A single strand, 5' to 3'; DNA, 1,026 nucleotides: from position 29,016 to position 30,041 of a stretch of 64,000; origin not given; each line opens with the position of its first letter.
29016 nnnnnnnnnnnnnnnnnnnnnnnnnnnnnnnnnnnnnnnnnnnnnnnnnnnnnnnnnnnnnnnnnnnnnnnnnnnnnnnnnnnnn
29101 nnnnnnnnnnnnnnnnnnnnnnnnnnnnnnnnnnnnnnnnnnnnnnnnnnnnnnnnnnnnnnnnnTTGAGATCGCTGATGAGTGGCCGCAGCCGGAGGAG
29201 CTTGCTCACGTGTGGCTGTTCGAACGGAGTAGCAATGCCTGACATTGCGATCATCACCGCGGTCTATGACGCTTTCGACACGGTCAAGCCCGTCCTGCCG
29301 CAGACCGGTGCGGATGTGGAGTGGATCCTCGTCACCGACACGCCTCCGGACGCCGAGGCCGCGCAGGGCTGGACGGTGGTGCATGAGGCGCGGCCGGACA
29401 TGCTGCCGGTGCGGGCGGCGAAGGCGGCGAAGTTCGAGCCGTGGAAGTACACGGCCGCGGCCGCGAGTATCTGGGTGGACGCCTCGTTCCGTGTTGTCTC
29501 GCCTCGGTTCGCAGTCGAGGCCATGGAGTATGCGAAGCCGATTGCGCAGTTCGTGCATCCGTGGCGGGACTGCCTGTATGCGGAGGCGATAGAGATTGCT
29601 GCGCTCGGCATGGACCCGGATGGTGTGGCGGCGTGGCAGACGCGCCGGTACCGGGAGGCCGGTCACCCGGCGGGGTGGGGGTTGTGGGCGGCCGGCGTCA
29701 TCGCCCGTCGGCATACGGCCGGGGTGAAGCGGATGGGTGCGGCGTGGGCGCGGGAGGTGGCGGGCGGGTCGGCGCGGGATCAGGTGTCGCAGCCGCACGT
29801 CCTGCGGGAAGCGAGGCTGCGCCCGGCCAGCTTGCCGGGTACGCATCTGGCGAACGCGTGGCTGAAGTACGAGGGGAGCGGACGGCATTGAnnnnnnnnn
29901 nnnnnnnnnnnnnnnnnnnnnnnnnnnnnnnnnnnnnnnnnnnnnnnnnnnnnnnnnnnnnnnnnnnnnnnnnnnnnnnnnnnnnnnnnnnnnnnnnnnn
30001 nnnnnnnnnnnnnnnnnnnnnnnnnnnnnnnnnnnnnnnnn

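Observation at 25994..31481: Phage-encoded deoxysugar, methyltransferase and glycosyltransferase cluster immediately upstream of the large terminase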

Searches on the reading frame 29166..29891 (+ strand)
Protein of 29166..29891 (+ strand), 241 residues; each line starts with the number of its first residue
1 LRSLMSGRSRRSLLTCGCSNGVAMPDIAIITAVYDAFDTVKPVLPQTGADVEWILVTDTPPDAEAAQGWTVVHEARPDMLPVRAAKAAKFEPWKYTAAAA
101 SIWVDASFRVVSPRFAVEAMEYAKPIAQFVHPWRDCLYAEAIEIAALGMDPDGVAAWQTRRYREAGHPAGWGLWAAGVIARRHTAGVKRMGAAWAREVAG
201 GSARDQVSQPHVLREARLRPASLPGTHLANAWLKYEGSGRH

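Call 3: search_protein_families(library=pfam, proteins=[window:29166-29891:+], max_evalue=0.01)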
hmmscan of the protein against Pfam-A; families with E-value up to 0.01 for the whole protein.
window:29166-29891:+ (241 aa): 0 families

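Call 10: search_protein_families(library=phrogs, proteins=[window:29235-29891:+], max_evalue=0.01)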
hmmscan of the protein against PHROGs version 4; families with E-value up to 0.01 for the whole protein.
window:29235-29891:+ (218 aa): 1 family
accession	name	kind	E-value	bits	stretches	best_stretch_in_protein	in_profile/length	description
phrog_26101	-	moron, auxiliary metabolic gene and host takeover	9.8e-11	42.5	1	7-190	8-186/407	glycosyltransferase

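Call 11: search_protein_families(library=ncbifam, proteins=[window:29235-29891:+], max_evalue=0.01)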
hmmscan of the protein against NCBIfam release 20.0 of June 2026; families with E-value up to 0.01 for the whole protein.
window:29235-29891:+ (218 aa): 0 families

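Call 41: search_solved_structures(query=window:29235-29891:+, max_evalue=10, show_alignments=1)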
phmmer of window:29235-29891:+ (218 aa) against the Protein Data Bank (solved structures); distinct sequences matched with E-value up to 10: 0.

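Call 42: find_homologous_proteins(query=window:29235-29891:+, max_evalue=0.001)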
Query window:29235-29891:+ (218 aa): 348 proteins with E <= 0.001 among 1462 candidates; the best 120 are listed.
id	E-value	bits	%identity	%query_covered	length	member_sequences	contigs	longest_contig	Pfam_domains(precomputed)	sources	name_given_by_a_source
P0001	1.3e-141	488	100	100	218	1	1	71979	-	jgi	jgi:hypothetical protein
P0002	1.3e-122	426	87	100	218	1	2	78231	-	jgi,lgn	jgi:hypothetical protein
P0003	3.2e-121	421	87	100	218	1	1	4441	-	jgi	jgi:hypothetical protein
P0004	5.9e-120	417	84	100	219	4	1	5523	-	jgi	jgi:hypothetical protein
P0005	8.0e-120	416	84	99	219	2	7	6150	PF04765.20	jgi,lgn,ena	-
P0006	9.7e-118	410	83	100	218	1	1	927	-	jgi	jgi:hypothetical protein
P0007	2.0e-117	409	81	100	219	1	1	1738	-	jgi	jgi:hypothetical protein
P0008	1.7e-116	406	81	99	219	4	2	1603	PF04765.20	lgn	-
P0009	7.0e-116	404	83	99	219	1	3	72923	-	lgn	-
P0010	2.2e-115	402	82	99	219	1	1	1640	-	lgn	-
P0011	2.6e-115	402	81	100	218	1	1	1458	-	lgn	-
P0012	5.5e-115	401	81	100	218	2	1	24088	-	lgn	-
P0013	6.0e-115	400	81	99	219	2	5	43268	PF04765.20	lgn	-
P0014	9.0e-115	400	81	100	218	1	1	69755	-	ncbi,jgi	jgi:hypothetical protein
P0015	1.1e-113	396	79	99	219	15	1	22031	PF04765.20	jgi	jgi:hypothetical protein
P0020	4.2e-112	391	81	100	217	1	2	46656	PF04765.20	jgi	jgi:hypothetical protein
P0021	6.0e-112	391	79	99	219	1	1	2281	PF04765.20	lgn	-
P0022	1.1e-111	390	78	99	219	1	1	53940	PF04765.20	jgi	jgi:hypothetical protein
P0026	7.3e-111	387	77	100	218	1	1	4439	PF04765.20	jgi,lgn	jgi:hypothetical protein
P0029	1.3e-109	383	77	99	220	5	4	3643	PF04765.20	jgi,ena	jgi:hypothetical protein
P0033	1.5e-108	380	78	99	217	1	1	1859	PF04765.20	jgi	-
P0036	3.9e-108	378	77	99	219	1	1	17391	PF04765.20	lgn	-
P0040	2.0e-107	376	76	100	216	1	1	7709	PF04765.20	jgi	jgi:hypothetical protein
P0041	2.5e-107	376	77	100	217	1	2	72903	PF04765.20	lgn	-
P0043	9.0e-107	374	75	100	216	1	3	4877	PF04765.20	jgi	jgi:hypothetical protein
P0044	9.3e-107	374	75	100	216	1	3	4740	PF04765.20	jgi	jgi:hypothetical protein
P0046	2.1e-106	373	77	100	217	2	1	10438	PF04765.20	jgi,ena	-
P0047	6.2e-106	371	75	100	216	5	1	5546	PF04765.20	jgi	jgi:hypothetical protein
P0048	6.8e-106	371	74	99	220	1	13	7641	PF04765.20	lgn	-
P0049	1.2e-105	370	77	99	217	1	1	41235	PF04765.20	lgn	-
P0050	1.2e-105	370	73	99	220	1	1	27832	PF04765.20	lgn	-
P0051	1.3e-105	370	76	99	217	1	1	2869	PF04765.20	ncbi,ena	-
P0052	1.3e-105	370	77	99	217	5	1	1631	PF04765.20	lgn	-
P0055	4.5e-105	368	74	100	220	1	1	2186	PF04765.20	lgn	-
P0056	5.4e-105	368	74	100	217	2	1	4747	PF04765.20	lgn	-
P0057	9.6e-105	367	76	99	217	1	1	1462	PF04765.20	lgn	-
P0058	1.1e-104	367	77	99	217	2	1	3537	PF04765.20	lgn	-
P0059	1.8e-104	366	72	99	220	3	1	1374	PF04765.20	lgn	-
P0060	2.0e-104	366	72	99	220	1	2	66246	PF04765.20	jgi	-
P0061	3.0e-104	365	72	99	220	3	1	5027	PF04765.20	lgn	-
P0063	4.2e-104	365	76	99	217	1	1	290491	PF04765.20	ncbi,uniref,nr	ncbi:DUF616 domain-containing protein [Streptomyces sp. 549]|uniref:glycosyltransferase domain-conta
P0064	5.6e-104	365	74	100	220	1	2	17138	PF04765.20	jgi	jgi:hypothetical protein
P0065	6.4e-104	364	75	99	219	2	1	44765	PF04765.20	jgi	jgi:hypothetical protein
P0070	1.2e-102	360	73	99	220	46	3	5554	PF04765.20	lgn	-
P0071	1.4e-102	360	73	100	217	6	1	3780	PF04765.20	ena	-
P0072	5.9e-102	358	71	99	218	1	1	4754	PF04765.20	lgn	-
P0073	1.0e-101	357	73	99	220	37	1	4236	PF04765.20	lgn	-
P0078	2.4e-100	353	71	99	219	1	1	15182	PF04765.20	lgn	-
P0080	4.0e-96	339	70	99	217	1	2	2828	PF04765.20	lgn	-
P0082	1.2e-94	334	68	99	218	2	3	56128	PF04765.20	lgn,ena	-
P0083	5.0e-94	332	79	88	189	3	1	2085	PF04765.20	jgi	jgi:hypothetical protein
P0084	2.3e-91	323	67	98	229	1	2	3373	PF04765.20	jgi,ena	jgi:hypothetical protein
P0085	2.0e-90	320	68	99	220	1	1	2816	PF04765.20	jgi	jgi:hypothetical protein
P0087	1.2e-89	318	67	96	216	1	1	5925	PF04765.20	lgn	-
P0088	3.6e-88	313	66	98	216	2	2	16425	PF04765.20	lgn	-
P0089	3.7e-88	313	66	100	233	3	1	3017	PF04765.20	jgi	jgi:hypothetical protein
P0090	6.4e-88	312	67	100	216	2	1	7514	PF04765.20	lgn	-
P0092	9.6e-88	311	65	100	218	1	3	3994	PF04765.20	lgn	-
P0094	1.2e-87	311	66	100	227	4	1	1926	PF04765.20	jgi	jgi:hypothetical protein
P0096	2.8e-87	310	65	100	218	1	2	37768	PF04765.20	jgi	jgi:Protein of unknown function (DUF616)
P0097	1.5e-86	308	65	100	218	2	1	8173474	PF04765.20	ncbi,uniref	ncbi:DUF616 domain-containing protein [Streptomyces sp. B21-108]|uniref:glycosyltransferase domain-c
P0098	3.8e-85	303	64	99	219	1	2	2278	PF04765.20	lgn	-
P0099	8.5e-85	302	65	100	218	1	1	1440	PF04765.20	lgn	-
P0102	1.7e-84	301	64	100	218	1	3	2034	PF04765.20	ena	-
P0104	3.0e-84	300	64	100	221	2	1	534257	PF04765.20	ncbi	-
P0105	6.5e-84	299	63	100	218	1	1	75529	PF04765.20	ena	-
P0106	6.8e-84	299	62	100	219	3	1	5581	PF04765.20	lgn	-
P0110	3.1e-83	297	63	100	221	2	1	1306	PF04765.20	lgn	-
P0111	7.3e-83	296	63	100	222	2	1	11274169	PF04765.20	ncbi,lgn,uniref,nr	ncbi:DUF616 domain-containing protein [Streptomyces sp. NBC_01352]|uniref:glycosyltransferase domain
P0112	1.1e-82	295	65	100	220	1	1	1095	PF04765.20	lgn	-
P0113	2.1e-82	294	63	100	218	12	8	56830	PF04765.20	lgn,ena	-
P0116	3.4e-82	293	62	100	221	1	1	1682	PF04765.20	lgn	-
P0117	3.6e-82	293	64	100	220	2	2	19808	PF04765.20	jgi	jgi:hypothetical protein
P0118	4.3e-82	293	63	100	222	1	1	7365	PF04765.20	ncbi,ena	-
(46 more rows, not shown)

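Call 43: find_encoding_contigs(protein=P0111, flank=10000, max_places=3)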
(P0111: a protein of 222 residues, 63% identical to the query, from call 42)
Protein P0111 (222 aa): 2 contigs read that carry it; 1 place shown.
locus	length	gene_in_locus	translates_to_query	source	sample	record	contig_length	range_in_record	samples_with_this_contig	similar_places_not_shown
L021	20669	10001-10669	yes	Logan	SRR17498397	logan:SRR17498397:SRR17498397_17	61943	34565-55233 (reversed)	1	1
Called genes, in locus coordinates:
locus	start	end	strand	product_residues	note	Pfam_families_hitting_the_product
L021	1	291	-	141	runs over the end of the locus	PF19730:DUF6221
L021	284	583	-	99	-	PF13384:HTH_23 (weak)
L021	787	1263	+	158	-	-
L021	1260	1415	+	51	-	-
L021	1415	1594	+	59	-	-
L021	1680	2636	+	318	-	-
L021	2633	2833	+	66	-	-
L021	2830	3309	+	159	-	-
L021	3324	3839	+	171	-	-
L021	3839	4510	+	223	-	-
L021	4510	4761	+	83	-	-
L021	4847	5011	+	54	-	-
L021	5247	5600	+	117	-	-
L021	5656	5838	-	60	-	-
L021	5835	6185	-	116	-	-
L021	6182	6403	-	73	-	-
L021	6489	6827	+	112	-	-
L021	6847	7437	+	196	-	PF13392:HNH_3 (faint)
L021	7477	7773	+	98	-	-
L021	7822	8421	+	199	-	-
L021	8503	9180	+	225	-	PF00535:Glycos_transf_2 (faint)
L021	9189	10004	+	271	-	PF01073:3Beta_HSD (faint), PF01370:Epimerase, PF04321:RmlD_sub_bind (faint), PF07993:NAD_binding_4 (faint), PF01370:Epimerase, PF16363:GDP_Man_Dehyd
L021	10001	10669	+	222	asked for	PF04765:TOD1_MUCI70 (weak)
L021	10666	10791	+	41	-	-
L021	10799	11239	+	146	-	PF13489:Methyltransf_23 (weak), PF08241:Methyltransf_11 (faint)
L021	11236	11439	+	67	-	-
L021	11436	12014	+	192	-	PF00535:Glycos_transf_2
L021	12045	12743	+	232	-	PF13392:HNH_3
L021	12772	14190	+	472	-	PF03237:Terminase_6N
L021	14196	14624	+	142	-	PF07098:DUF1360 (faint)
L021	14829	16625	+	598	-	-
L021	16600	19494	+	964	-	-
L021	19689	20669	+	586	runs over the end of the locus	-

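Call 44: find_encoding_contigs(protein=P0001, flank=10000, max_places=2)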
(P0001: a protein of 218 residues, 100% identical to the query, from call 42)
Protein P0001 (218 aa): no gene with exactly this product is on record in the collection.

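Call 63: search_protein_families(library=pfam, proteins=[window:29235-29891:+], max_evalue=0.1)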
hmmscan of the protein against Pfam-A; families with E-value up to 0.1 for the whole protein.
window:29235-29891:+ (218 aa): 1 family
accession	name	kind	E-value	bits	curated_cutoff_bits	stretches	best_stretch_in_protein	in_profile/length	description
PF04765.19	TOD1_MUCI70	-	0.027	14.2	21.4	1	73-192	158-288/314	TOD1/MUCI70, glycosyltransferase-like domain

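Call 93: find_related_loci(query=A3, collection=genome_contigs, flank=8000)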
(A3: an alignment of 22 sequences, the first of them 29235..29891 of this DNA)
Query A3 (218 aa) in genome_contigs; peptide patterns used: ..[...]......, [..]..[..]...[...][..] (x = any residue, [..] = any of these).
69 stretches matched a pattern; 8 encode a relative of the query (tblastn E <= 1e-3); 8 distinct loci.
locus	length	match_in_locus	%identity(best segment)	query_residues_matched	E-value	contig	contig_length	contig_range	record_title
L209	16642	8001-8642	76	3-218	3e-107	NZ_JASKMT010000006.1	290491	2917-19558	Streptomyces sp. 549 Scaffold6, whole genome shotgun sequence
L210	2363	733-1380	73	3-218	8e-112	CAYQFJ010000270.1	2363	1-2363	MAG TPA_asm: uncultured Actinotalea sp. isolate SRP263527_co1_49 genome assembly, contig: NODE_48182_length_2363_cov_10.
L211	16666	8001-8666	60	1-218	1e-82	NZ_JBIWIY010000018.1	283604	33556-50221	Streptomyces sp. NPDC093591 NPDC093591_178_B10.ctg-0018, whole genome shotgun sequence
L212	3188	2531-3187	57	1-217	2e-79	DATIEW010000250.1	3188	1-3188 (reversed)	MAG TPA_asm: Vicinamibacterales bacterium isolate SMAG_U16379 k141_1358514, whole genome shotgun sequence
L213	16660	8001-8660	57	1-218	2e-78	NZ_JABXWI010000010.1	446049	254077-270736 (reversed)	Streptomyces caniscabiei strain NE06-02D NODE_10_length_446049_cov_35.878630, whole genome shotgun sequence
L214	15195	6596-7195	28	1-196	9e-9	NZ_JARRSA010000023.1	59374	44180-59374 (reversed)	Roseicyclus salinarum strain SDUM158017 scaffold_23_length=59375, whole genome shotgun sequence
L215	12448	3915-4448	26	26-196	1e-8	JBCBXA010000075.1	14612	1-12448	MAG: Pseudomonadota bacterium isolate J06649_2 NODE_75_length_14612_cov_4.892398, whole genome shotgun sequence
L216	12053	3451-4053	26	2-196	2e-8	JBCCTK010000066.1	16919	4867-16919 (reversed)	MAG: Pseudomonadota bacterium isolate P01_D01_bin.79 k141_3016399_length_16919_cov_11.9790, whole genome shotgun sequenc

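Call 94: predict_structure(alignment_id=A3)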
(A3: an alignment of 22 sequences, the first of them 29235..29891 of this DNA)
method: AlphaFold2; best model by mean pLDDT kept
length: 218 residues; sequences in the alignment: 22
mean_pLDDT: 88.1   pTM: 0.87
mean pLDDT of the five models: 88.1, 85.7, 84.5, 81.7, 73.1
residues with pLDDT >= 90: 126; 70-90: 81; 50-70: 10; < 50: 1
segments of 3 or more residues with pLDDT < 50: none
pLDDT, mean of each block of 10 residues (from residue 1): 95 87 97 94 95 86 92 98 95 98 87 74 79 81 71 89 96 83 84 91 90 74
secondary structure, 60 per line:
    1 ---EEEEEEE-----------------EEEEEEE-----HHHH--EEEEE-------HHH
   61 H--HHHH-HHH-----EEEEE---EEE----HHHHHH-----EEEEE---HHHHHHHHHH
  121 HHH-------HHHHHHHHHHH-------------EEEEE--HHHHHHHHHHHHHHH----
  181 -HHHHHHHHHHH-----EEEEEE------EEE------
elements in order: E4-10 E28-34 H40-43 E46-50 H58-61 H64-67 E77-81 E85-87 H92-97 E103-107 H111-123 H131-141 E155-159 H162-176 H182-192 E198-203 E210-212

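Call 98: fold_search(model_id=the predicted structure, library=pdb)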
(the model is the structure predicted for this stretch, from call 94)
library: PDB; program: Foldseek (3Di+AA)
matches with E <= 10: 868; with E <= 0.001: 144
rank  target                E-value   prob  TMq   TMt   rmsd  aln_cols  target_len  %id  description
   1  5cmi                  1.7e-05  1.00  0.58  0.47   5.2       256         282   11  GTA mutant without mercury - E303D (released 2016-07-20)
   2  2rj0                  1.7e-05  1.00  0.57  0.46   5.3       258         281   13  B-specific alpha-1,3-galactosyltransferase G176R mutant + UDP+ Mn2+ (released 2008-02-05)
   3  9omn_B                1.8e-05  1.00  0.53  0.44   5.1       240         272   10  WrtF fucosyltransferase - GDP-2-deoxy-2-fluoro-beta-L-fucose (released 2025-10-29)
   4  2rj5                  1.8e-05  1.00  0.59  0.48   4.9       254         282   12  B-specific alpha-1,3-galactosyltransferase G176R S235G mutant (AABB) +UDP (released 2008-02-05)
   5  2riz                  1.9e-05  1.00  0.63  0.50   4.9       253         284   12  Unliganded B-specific-1,3-galactosyltransferase G176R mutant (ABBB) (released 2008-02-05)
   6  4frh                  2.3e-05  1.00  0.60  0.50   4.9       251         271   13  Crystal Structure of BBBB+UDP+Gal at pH 7.5 with MPD as the cryoprotectant (released 2013-12-25)
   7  5c8r                  2.3e-05  1.00  0.56  0.46   5.2       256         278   12  Crystal structure of ABBA + UDP-Glc + DI (released 2015-09-23)
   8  5c3d                  2.4e-05  1.00  0.57  0.46   5.2       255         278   12  Crystal structure of ABBB + UDP-C-Gal (short soak) + DI (released 2015-09-23)
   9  3sx3                  2.6e-05  1.00  0.59  0.46   5.2       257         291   13  Crystal structure of AABB+UDP+Gal with glycerol as the cryoprotectant (released 2012-02-29)
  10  4frl                  2.8e-05  1.00  0.61  0.50   5.0       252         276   12  Crystal Structure of BBBB+UDP+Gal at pH 8.0 with MPD as the cryoprotectant (released 2013-12-25)
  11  5c1g                  2.8e-05  1.00  0.59  0.46   5.1       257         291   12  Crystal structure of ABBA + UDP + DI (released 2015-09-23)
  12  4fro                  3.0e-05  1.00  0.61  0.50   5.1       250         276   12  Crystal Structure of BBBB+UDP+Gal at pH 9.0 with MPD as the cryoprotectant (released 2013-12-25)
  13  3sx5                  3.0e-05  1.00  0.59  0.47   4.8       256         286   12  Crystal structure of AABB+UDP+Gal with MPD as the cryoprotectant (released 2012-02-29)
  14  3i0l_A                3.0e-05  1.00  0.59  0.49   5.1       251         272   12  Crystal structure of GTB C80S/C196S/C209S + DA + UDP-Gal (released 2010-08-11)
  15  4gbp                  3.2e-05  1.00  0.61  0.50   4.9       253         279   13  Crystal Structure of BBBB+UDP+Gal at pH 10 with MPD as the cryoprotectant (released 2013-12-25)
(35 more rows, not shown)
